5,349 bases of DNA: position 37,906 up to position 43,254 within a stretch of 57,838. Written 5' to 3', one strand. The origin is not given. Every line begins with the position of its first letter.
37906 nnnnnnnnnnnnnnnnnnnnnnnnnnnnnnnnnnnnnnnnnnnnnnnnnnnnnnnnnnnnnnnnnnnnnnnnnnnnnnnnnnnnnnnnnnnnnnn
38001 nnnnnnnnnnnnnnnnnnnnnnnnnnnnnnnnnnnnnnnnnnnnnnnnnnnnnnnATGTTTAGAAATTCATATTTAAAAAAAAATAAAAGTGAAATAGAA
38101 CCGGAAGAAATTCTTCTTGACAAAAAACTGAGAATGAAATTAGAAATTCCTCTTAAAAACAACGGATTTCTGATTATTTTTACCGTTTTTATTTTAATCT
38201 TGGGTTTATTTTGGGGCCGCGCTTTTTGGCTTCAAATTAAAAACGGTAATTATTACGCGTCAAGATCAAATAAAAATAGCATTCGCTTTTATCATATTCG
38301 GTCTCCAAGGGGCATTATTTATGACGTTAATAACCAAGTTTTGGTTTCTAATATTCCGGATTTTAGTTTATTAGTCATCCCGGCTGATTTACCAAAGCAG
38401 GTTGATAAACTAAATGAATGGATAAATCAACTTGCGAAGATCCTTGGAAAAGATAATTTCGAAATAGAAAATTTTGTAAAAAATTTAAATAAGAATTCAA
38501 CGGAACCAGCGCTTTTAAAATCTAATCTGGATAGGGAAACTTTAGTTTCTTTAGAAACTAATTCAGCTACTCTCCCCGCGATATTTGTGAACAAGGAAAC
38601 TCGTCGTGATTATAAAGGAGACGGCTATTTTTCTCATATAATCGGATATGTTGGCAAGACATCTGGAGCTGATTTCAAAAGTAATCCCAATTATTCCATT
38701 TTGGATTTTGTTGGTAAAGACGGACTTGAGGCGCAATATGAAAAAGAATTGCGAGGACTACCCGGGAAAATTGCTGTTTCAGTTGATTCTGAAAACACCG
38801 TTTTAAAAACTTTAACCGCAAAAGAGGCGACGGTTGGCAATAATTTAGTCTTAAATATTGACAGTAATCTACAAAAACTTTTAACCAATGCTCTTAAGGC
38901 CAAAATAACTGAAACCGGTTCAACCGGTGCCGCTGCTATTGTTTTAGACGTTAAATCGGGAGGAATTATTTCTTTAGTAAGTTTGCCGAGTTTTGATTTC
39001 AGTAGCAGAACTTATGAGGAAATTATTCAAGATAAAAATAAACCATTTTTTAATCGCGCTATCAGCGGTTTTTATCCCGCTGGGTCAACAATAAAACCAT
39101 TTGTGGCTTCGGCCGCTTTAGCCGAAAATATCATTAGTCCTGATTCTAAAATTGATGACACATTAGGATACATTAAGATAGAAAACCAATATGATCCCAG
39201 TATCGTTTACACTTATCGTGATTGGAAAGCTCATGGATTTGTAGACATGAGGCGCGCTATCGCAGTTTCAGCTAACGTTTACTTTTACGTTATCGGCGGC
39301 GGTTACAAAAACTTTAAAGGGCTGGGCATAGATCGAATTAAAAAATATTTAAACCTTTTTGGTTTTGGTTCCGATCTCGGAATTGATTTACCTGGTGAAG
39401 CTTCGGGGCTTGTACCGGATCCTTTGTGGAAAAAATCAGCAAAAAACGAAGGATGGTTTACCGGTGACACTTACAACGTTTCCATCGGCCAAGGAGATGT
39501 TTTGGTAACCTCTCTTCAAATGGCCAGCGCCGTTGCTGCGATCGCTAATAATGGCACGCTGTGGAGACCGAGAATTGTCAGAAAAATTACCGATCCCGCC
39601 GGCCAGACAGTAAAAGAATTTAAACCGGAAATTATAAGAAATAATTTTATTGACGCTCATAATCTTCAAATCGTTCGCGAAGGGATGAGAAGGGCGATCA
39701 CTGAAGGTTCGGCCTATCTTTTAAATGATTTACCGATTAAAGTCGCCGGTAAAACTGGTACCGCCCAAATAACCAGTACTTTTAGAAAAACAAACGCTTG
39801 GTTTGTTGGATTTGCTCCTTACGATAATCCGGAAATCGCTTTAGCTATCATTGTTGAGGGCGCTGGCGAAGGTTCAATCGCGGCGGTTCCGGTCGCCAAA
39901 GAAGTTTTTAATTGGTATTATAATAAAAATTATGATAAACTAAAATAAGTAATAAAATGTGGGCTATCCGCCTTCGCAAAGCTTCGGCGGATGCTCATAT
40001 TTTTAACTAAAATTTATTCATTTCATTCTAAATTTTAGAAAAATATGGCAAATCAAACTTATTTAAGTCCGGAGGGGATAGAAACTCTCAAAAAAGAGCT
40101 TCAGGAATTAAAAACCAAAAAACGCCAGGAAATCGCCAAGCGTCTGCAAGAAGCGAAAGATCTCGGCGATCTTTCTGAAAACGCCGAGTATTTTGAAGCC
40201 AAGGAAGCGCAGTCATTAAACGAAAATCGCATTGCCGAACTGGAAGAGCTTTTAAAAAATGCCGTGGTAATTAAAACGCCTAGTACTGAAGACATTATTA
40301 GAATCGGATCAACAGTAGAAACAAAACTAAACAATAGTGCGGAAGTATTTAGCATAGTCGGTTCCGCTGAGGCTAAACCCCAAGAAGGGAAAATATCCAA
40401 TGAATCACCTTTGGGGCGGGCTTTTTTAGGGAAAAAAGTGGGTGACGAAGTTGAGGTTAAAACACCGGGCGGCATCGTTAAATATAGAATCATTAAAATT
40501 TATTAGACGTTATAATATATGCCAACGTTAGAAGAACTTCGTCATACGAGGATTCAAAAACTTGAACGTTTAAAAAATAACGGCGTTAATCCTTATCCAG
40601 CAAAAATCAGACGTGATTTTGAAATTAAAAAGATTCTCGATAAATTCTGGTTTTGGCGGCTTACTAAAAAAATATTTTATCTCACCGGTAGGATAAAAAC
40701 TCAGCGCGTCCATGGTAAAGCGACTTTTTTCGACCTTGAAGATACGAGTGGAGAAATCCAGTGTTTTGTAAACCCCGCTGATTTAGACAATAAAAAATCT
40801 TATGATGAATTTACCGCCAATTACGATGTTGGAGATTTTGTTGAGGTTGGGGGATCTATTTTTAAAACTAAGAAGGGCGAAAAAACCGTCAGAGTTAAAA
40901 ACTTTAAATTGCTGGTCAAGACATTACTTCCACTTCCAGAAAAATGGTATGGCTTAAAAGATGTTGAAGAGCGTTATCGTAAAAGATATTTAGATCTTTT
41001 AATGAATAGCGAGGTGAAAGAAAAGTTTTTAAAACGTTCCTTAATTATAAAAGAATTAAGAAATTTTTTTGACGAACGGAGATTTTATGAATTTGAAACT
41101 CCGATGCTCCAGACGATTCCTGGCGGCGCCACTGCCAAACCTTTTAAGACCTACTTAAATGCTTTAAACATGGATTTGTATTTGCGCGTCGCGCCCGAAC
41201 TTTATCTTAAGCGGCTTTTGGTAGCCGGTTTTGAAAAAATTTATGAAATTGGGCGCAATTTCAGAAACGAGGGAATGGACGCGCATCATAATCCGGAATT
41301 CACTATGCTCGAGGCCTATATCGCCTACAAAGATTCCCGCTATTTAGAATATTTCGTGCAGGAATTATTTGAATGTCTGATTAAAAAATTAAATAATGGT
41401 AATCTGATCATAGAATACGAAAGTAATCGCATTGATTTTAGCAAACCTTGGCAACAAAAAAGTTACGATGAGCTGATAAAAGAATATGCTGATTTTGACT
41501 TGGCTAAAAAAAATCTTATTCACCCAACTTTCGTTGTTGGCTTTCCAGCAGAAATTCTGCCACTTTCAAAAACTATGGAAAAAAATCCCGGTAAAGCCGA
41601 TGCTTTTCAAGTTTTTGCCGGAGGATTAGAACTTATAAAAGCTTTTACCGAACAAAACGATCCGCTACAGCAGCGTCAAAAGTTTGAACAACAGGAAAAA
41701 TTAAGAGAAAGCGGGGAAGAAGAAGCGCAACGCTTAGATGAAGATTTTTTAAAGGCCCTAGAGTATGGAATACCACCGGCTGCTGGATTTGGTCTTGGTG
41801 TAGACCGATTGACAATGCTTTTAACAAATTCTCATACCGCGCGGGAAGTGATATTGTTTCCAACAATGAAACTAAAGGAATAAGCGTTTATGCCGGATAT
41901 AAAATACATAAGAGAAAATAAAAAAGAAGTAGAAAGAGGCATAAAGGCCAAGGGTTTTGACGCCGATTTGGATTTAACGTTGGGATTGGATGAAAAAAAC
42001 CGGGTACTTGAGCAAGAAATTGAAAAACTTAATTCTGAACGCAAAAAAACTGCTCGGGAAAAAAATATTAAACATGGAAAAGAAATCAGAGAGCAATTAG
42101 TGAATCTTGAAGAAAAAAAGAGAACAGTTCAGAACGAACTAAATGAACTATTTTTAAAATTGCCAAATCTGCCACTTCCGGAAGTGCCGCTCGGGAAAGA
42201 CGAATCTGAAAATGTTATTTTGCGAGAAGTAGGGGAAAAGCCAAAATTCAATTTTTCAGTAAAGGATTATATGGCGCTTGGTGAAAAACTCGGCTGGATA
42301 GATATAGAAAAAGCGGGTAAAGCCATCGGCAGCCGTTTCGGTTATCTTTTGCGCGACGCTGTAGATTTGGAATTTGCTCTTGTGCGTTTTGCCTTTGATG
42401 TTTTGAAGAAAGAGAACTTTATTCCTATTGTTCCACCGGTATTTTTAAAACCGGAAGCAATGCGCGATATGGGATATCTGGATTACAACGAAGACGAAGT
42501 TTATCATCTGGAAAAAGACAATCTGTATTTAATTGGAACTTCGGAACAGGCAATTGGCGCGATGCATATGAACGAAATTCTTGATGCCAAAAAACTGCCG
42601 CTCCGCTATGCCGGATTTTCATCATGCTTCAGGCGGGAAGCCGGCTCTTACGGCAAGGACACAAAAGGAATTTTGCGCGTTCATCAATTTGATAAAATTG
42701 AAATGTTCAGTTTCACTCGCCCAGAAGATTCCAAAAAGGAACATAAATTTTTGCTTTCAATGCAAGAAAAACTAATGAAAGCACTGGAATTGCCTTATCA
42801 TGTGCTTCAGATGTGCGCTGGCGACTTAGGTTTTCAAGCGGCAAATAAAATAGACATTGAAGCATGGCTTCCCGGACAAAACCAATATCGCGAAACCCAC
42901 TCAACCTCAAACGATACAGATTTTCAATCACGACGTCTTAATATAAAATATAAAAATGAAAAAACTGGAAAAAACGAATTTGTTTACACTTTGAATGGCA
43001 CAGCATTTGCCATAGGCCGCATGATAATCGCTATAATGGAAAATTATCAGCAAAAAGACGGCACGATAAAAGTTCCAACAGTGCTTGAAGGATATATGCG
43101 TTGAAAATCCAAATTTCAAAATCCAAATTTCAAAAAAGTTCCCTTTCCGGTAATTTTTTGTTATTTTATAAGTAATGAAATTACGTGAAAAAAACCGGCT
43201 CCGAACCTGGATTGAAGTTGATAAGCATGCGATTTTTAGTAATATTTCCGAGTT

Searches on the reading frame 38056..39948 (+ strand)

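Call 51: search_protein_families(library=pfam, proteins=[window:38056-39948:+], max_evalue=0.001)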
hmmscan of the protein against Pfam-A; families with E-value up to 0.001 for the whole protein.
window:38056-39948:+ (630 aa): 2 families
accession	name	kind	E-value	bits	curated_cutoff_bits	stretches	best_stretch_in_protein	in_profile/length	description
PF00905.27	Transpeptidase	-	1.4e-62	212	22.1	1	293-618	2-298/299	Penicillin binding protein transpeptidase domain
PF03717.20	PBP_dimer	-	8.8e-38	131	24.4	1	81-253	2-179/180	Penicillin-binding Protein dimerisation domain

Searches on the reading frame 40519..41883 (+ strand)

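Call 51: search_protein_families(library=pfam, proteins=[window:40519-41883:+], max_evalue=0.001)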
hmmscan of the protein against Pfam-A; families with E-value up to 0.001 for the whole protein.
window:40519-41883:+ (454 aa): 3 families
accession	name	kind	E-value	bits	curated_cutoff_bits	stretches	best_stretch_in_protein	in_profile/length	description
PF00152.25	tRNA-synt_2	-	5.9e-82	275.6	25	1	149-450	2-307/308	tRNA synthetases class II (D, K and N)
PF01336.31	tRNA_anti-codon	-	7.6e-15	55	27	1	55-132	3-75/75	OB-fold nucleic acid binding domain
PF01409.25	tRNA-synt_2d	-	2.5e-06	27.6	19.8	0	240-284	104-150/246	tRNA synthetases class II core domain (F)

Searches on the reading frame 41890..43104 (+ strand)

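Call 51: search_protein_families(library=pfam, proteins=[window:41890-43104:+], max_evalue=0.001)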
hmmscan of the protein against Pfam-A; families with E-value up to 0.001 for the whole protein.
window:41890-43104:+ (404 aa): 2 families
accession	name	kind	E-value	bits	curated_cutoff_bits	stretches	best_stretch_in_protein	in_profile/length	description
PF00587.30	tRNA-synt_2b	-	1e-41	143.4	29.3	1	208-386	7-179/179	tRNA synthetase class II core domain (G, H, P, S and T)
PF02403.27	Seryl_tRNA_N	-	2.6e-13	50.6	28.2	1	1-95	1-108/108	Seryl-tRNA synthetase N-terminal domain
